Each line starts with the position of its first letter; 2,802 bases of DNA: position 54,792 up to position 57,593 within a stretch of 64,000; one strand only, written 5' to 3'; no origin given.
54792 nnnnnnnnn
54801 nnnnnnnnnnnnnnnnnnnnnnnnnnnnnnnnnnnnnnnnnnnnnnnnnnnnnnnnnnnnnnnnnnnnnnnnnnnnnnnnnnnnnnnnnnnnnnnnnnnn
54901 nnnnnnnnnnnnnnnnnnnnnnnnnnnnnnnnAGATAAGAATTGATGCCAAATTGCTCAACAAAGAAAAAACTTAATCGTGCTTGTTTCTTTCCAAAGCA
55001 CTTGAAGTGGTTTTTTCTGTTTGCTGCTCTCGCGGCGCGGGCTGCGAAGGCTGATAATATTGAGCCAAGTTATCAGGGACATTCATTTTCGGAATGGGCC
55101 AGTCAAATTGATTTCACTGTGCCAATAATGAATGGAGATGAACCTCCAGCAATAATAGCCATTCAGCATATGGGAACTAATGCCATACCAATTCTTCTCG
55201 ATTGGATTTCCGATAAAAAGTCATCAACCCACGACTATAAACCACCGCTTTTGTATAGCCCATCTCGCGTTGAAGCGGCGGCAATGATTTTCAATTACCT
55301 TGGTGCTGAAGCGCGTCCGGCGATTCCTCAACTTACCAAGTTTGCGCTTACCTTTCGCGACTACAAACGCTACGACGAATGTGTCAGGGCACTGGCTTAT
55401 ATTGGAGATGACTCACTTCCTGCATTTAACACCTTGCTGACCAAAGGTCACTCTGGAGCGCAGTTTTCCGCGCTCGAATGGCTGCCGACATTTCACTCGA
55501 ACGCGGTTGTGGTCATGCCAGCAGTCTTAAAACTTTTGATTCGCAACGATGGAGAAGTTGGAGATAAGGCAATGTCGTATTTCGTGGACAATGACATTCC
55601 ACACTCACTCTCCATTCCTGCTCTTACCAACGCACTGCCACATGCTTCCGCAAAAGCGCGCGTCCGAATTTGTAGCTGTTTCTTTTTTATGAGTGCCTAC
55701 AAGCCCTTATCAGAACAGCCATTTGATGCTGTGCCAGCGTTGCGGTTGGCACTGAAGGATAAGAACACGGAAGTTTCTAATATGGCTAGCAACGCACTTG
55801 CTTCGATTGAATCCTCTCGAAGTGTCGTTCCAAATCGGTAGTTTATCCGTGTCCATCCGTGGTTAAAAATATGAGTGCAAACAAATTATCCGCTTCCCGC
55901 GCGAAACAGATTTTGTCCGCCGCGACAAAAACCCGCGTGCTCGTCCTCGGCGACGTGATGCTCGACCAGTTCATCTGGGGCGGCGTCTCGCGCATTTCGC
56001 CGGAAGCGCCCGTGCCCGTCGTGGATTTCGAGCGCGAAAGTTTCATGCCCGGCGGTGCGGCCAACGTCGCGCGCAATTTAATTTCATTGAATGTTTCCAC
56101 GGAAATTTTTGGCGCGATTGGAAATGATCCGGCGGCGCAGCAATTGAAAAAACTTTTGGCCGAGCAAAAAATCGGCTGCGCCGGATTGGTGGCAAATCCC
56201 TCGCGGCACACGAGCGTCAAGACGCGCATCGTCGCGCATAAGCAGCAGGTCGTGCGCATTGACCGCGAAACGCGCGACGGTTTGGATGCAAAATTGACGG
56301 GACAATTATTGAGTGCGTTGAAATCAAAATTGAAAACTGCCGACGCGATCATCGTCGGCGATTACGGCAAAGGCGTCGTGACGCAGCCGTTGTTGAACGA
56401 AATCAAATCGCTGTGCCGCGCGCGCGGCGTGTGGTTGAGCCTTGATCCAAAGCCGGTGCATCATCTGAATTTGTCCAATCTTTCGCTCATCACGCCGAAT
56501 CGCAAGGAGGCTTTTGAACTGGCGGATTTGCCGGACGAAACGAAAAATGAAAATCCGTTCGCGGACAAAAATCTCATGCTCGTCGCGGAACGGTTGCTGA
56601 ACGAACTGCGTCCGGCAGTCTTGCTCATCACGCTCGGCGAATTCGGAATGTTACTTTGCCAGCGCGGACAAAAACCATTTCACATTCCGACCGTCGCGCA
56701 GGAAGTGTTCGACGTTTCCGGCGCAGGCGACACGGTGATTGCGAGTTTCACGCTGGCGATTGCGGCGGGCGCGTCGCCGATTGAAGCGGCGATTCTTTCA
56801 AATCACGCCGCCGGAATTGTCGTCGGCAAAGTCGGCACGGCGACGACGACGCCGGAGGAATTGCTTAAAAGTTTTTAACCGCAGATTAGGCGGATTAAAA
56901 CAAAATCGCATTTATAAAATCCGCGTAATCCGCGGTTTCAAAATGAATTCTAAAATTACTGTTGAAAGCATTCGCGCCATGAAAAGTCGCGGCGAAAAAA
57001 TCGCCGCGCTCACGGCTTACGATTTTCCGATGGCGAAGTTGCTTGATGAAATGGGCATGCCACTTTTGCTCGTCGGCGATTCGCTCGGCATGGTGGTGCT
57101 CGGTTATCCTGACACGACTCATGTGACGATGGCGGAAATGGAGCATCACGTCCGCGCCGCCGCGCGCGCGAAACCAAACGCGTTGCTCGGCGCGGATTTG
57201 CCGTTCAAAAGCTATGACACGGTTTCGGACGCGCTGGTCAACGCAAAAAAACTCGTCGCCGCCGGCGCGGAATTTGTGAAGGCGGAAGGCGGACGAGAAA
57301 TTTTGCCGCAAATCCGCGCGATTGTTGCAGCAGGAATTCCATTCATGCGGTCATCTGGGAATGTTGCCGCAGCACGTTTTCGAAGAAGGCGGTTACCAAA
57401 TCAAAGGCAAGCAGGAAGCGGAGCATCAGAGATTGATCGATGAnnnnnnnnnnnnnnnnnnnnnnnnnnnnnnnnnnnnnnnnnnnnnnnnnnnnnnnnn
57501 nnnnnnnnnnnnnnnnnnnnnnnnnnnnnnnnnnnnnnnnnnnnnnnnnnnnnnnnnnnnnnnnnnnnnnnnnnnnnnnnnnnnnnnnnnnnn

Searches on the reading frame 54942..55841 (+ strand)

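Call 58: search_protein_families(library=pfam, proteins=[window:54942-55841:+], max_evalue=0.0001)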
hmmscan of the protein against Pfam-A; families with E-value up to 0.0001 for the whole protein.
window:54942-55841:+ (299 aa): 1 family
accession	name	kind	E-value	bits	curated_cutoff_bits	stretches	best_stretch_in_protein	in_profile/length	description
PF13646.12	HEAT_2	-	8e-07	29.7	27.7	0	225-294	1-63/88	HEAT repeats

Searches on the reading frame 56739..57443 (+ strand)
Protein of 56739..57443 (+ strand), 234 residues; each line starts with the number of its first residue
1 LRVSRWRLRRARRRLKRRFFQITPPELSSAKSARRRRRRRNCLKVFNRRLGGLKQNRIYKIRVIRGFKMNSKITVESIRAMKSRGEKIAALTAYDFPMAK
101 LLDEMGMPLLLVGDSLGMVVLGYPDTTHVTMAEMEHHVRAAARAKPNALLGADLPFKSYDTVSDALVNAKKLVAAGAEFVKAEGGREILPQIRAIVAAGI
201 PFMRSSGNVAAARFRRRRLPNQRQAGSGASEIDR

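Call 58: search_protein_families(library=pfam, proteins=[window:56739-57443:+], max_evalue=0.0001)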
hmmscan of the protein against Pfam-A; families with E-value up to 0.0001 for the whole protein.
window:56739-57443:+ (234 aa): 1 family
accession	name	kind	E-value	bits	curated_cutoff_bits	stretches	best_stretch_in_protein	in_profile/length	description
PF02548.21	Pantoate_transf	-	1.7e-43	149.4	28.7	1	72-203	1-134/259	Ketopantoate hydroxymethyltransferase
